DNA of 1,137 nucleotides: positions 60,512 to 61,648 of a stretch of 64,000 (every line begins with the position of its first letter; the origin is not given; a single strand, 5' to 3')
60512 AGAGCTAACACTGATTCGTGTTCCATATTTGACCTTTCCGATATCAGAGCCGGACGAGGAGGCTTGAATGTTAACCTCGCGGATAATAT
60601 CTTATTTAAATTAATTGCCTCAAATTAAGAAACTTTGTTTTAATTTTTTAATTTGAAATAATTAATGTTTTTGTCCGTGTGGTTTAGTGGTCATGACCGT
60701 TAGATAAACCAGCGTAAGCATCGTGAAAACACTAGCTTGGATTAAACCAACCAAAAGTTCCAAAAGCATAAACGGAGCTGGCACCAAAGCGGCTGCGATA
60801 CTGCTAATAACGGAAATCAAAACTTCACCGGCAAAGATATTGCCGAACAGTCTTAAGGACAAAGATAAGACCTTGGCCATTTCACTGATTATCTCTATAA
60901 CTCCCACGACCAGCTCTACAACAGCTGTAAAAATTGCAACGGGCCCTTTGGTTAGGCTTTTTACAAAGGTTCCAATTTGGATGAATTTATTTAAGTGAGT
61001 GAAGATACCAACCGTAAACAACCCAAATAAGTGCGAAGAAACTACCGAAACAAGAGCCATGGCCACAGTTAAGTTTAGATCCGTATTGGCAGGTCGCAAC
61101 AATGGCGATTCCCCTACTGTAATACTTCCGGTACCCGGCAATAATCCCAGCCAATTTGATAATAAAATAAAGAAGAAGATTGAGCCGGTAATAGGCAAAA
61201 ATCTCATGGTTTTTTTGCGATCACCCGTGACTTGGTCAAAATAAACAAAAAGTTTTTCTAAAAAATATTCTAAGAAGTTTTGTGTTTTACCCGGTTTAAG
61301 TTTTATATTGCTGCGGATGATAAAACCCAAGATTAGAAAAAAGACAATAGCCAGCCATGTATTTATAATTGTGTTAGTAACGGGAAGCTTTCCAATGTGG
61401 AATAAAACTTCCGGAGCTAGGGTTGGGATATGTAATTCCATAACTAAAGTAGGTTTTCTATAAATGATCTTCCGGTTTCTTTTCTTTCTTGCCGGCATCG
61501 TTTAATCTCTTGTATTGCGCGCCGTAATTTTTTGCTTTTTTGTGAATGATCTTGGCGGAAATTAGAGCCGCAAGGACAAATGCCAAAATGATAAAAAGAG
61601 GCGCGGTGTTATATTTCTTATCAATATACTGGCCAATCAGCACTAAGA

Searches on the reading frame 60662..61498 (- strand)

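Call 62: search_protein_families(library=pfam, proteins=[window:60662-61498:-], max_evalue=0.001)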
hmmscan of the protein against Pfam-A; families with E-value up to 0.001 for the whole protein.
window:60662-61498:- (278 aa): 1 family
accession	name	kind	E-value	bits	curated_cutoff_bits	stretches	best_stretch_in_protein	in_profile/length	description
PF00119.25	ATP-synt_A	-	1.7e-40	139.7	33.9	1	45-266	2-216/217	ATP synthase A chain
